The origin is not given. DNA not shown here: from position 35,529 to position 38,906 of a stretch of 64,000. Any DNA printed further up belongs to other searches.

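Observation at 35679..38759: GT-C-like polytopic membrane domain fused to a six-bladed NHL beta-propeller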

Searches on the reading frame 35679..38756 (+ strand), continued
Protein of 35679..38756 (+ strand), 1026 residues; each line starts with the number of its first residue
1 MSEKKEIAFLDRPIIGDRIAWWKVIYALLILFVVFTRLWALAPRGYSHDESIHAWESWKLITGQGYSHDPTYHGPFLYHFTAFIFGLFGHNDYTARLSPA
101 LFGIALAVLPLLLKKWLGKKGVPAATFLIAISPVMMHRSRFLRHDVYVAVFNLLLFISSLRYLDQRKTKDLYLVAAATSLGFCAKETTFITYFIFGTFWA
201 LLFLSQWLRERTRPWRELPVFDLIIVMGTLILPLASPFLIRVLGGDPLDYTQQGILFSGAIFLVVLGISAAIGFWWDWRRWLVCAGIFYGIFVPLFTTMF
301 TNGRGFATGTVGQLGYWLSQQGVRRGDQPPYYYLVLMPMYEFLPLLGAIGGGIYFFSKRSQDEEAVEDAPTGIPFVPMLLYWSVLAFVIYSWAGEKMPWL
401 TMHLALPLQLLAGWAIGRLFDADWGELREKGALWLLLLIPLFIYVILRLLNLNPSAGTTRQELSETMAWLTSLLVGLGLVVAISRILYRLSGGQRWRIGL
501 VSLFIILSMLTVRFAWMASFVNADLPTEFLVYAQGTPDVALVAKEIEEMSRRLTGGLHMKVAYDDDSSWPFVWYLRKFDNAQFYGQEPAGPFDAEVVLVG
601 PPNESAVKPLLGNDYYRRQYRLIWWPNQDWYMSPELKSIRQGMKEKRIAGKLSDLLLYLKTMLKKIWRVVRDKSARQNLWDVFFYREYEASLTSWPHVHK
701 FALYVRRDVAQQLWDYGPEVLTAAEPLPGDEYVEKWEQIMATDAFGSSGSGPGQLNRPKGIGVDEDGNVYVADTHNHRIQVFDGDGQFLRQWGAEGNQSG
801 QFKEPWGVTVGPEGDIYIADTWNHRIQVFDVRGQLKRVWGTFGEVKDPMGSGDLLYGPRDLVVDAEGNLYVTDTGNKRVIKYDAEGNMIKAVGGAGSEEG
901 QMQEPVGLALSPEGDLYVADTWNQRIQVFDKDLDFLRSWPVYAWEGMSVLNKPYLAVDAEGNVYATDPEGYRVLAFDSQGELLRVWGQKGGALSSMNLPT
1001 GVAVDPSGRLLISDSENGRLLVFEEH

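Call 36: predict_structure(alignment_id=A1)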
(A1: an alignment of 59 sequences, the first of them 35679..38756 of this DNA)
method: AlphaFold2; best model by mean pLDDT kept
length: 1026 residues; sequences in the alignment: 59
mean_pLDDT: 87.4   pTM: 0.79
mean pLDDT of the five models: 87.4, 87.3, 86.6, 85.4, 85.0
residues with pLDDT >= 90: 642; 70-90: 271; 50-70: 92; < 50: 21
segments of 3 or more residues with pLDDT < 50: 1-7, 362-370
pLDDT, mean of each block of 10 residues (from residue 1): 43 57 93 96 83 88 70 80 95 94 97 94 97 93 92 98 94 97 90 96 91 87 96 92 89 88 95 96 97 74 64 80 64 84 95 85 43 86 94 78 96 95 90 92 91 84 89 94 94 92 94 91 71 67 92 94 87 91 89 91 88 85 73 65 63 73 78 83 79 79 89 74 57 90 93 95 95 97 94 96 96 95 97 95 93 95 96 96 95 94 95 95 95 96 78 93 94 94 93 93 94 96 86
secondary structure, 60 per line:
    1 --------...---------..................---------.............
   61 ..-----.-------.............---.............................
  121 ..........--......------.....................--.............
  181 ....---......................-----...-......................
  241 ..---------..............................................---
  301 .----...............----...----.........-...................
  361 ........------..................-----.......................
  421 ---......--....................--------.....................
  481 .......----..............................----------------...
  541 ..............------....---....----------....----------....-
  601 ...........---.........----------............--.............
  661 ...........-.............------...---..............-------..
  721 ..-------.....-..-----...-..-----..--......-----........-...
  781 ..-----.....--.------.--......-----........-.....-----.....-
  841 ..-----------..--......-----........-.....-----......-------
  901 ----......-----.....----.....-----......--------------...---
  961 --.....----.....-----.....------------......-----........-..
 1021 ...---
elements in order (helices of 4 or more, strands of 3 or more residues): H21-38 H48-62 H76-88 H92-130 H133-138 H145-165 H168-184 H188-209 H219-242 H252-297 H306-320 H332-340 H342-368 H375-392 H398-420 H424-429 H432-451 H460-487 H492-521 H538-554 E561-564 H568-571 E582-585 E596-599 H601-611 E615-623 H634-645 H648-671 H673-685 E698-706 H707-711 H719-722 H730-734 E743-745 E758-763 E769-773 E778-782 E788-792 E805-810 E816-820 E825-829 E835-839 E858-863 E869-873 E878-882 E888-893 E905-910 E916-920 E925-929 E935-940 E955-957 E963-967 E972-976 E982-986 E999-1004 E1010-1014 E1019-1023

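Call 38: fold_search(model_id=the predicted structure, library=pdb)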
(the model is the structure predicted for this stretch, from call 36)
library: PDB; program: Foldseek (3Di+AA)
matches with E <= 10: 677; with E <= 0.001: 279
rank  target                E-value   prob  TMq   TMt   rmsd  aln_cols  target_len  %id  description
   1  6xg7                  3.4e-23  1.00  0.26  0.90   3.1       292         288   34  1.3 A Resolution Structure of the of the NHL Repeat Region of D. melanogaster Thin (released 2020-12-16)
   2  9jur                  1.3e-22  1.00  0.26  0.92   2.6       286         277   34  Crystal Structure of NHL domain of human E3 ubiquitin-protein ligase TRIM71 (released 2025-04-30)
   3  6d69                  3.4e-22  1.00  0.26  0.89   3.1       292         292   34  Crystal Structure of the NHL Repeat Region of D. melanogaster Thin (released 2019-04-24)
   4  8j72_B                3.7e-22  1.00  0.25  0.91   2.7       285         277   35  Crystal structure of mammalian Trim71 in complex with lncRNA Trincr1 (released 2024-03-06)
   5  7qrx_A                8.6e-22  1.00  0.25  0.89   2.9       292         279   34  Crystal structure of NHL domain of TRIM71 (released 2022-05-04)
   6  6fq3_A                1.2e-21  1.00  0.26  0.66   2.6       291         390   34  Crystal structure of Danio rerio Lin41 filamin-NHL domains in complex with lin-29A 5'UTR 13mer RNA (released 2018-05-09)
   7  6fpt_B                2.0e-21  1.00  0.26  0.66   2.8       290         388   34  Crystal structure of Danio rerio Lin41 filamin-NHL domains (released 2018-05-09)
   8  8j72_A                3.9e-21  1.00  0.25  0.90   3.0       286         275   35  Crystal structure of mammalian Trim71 in complex with lncRNA Trincr1 (released 2024-03-06)
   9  6fpt_A                4.4e-21  1.00  0.26  0.65   2.8       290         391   34  Crystal structure of Danio rerio Lin41 filamin-NHL domains (released 2018-05-09)
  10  7b2r_B                8.1e-20  1.00  0.25  0.91   3.5       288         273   27  Crystal structure of NHL domain of TRIM2 (released 2021-01-13)
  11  7qrw                  3.4e-19  1.00  0.25  0.91   3.4       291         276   27  Crystal structure of NHL domain of TRIM3 (released 2022-05-04)
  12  7b2r_A                3.8e-19  1.00  0.25  0.91   3.5       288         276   27  Crystal structure of NHL domain of TRIM2 (released 2021-01-13)
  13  7qrv_B                4.0e-19  1.00  0.25  0.90   3.6       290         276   27  Crystal structure of NHL domain of TRIM2 (full C-terminal) (released 2022-05-04)
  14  7qrv_D                4.1e-19  1.00  0.25  0.88   3.7       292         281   27  Crystal structure of NHL domain of TRIM2 (full C-terminal) (released 2022-05-04)
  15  7b96_A                4.9e-19  1.00  0.25  0.90   3.2       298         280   26  NHL domain of human TRIM2 (released 2022-01-12)
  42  1rwl                  2.5e-12  1.00  0.21  0.79   4.7       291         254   24  Extracellular domain of Mycobacterium tuberculosis PknD (released 2004-04-27)
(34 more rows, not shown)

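Call 62: search_protein_families(library=pfam, proteins=[L032:13394-14548:+, L032:14548-15819:+, L032:15873-16949:+, L032:17182-19062:+, L032:20181-20585:+, L016:13607-14866:+, L016:14862-16148:+, L016:16102-17211:+, L016:18206-18589:+, L016:18643-19788:+], max_evalue=0.0001)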
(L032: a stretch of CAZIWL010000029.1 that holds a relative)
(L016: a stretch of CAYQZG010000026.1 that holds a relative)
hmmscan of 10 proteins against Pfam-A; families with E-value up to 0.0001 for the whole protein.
L032:13394-14548:+ (385 aa): 2 families
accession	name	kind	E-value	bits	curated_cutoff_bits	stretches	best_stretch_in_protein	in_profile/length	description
PF01855.24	POR_N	-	5.1e-32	111.9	27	1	33-248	4-216/231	Pyruvate flavodoxin/ferredoxin oxidoreductase, thiamine diP-bdg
PF17147.9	PFOR_II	-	1.5e-06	28.9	27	1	284-333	2-51/102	Pyruvate:ferredoxin oxidoreductase core domain II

L032:14548-15819:+ (424 aa): 2 families
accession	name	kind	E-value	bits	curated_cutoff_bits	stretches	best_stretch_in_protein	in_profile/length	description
PF02775.26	TPP_enzyme_C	-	3.4e-28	98.8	21.9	1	44-190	1-151/151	Thiamine pyrophosphate enzyme, C-terminal TPP binding domain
PF01558.24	POR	-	9.1e-08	32.9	27.4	1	269-367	1-98/173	Pyruvate ferredoxin/flavodoxin oxidoreductase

L032:15873-16949:+ (359 aa): 3 families
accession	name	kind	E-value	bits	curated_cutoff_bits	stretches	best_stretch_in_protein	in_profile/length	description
PF00589.27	Phage_integrase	-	1.3e-27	97.1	27.1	1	181-340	22-169/172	Phage integrase family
PF02899.23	Phage_int_SAM_1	-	1.5e-06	28.8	22.3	1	15-110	1-82/83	Phage integrase, N-terminal SAM-like domain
PF13102.12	Phage_int_SAM_5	-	2e-05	25.3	22.3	1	15-101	6-76/98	Phage integrase SAM-like domain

L032:17182-19062:+ (627 aa): 2 families
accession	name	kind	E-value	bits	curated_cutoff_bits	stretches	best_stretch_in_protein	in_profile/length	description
PF01314.23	AFOR_C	-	7.7e-123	410.9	27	1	223-618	4-385/385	Aldehyde ferredoxin oxidoreductase, domains 2 & 3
PF02730.20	AFOR_N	-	1.4e-68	231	29.8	1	7-206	1-198/199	Aldehyde ferredoxin oxidoreductase, N-terminal domain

L032:20181-20585:+ (135 aa): 1 family
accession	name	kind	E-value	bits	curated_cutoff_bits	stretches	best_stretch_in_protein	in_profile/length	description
PF00903.31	Glyoxalase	-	1e-10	42.5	20.6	1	15-123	4-121/121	Glyoxalase/Bleomycin resistance protein/Dioxygenase superfamily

L016:13607-14866:+ (420 aa): 1 family
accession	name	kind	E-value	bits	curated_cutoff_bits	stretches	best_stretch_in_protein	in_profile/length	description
PF01855.24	POR_N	-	8.4e-33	114.5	27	1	36-247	4-213/231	Pyruvate flavodoxin/ferredoxin oxidoreductase, thiamine diP-bdg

L016:14862-16148:+ (429 aa): 2 families
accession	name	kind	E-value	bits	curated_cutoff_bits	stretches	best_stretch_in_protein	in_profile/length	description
PF02775.26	TPP_enzyme_C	-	1.6e-25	90.1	21.9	1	44-195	1-151/151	Thiamine pyrophosphate enzyme, C-terminal TPP binding domain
PF01558.24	POR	-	9.6e-09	36.1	27.4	1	274-378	1-104/173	Pyruvate ferredoxin/flavodoxin oxidoreductase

L016:16102-17211:+ (370 aa): 2 families
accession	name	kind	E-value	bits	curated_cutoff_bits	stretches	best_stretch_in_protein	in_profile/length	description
PF00589.27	Phage_integrase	-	3.4e-28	99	27.1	1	185-344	21-168/172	Phage integrase family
PF02899.23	Phage_int_SAM_1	-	2.1e-05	25.2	22.3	0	20-114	1-81/83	Phage integrase, N-terminal SAM-like domain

L016:18206-18589:+ (128 aa): 1 family
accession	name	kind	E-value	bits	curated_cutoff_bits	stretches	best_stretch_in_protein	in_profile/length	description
PF00903.31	Glyoxalase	-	7.4e-10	39.7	20.6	1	11-116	5-121/121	Glyoxalase/Bleomycin resistance protein/Dioxygenase superfamily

L016:18643-19788:+ (382 aa): 5 families
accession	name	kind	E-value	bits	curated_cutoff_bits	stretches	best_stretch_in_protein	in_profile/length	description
PF02518.31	HATPase_c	-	8.1e-27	94.3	26.4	1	258-379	2-110/111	Histidine kinase-, DNA gyrase B-, and HSP90-like ATPase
PF00512.31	HisKA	-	4.7e-19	68.6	26.9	1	143-211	1-66/66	His Kinase A (phospho-acceptor) domain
PF08448.16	PAS_4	-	3.3e-09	37.4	23.1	1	27-125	6-110/110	PAS fold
PF00989.32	PAS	-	2.8e-06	27.8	22.6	1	18-120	3-113/113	PAS fold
PF13426.13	PAS_9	-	7.3e-06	26.6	27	1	28-122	3-103/103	PAS domain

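Call 76: list_cluster_members(proteins=[P0001])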
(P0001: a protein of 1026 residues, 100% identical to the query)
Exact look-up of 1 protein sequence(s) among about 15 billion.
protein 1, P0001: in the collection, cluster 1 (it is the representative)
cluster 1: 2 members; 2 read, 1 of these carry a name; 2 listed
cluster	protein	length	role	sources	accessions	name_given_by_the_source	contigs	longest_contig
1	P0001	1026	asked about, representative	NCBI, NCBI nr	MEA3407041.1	MAG: TIGR03663 family protein [Chloroflexota bacterium] | TIGR03663 family protein [Chloroflexota bacterium]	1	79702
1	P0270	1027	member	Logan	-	-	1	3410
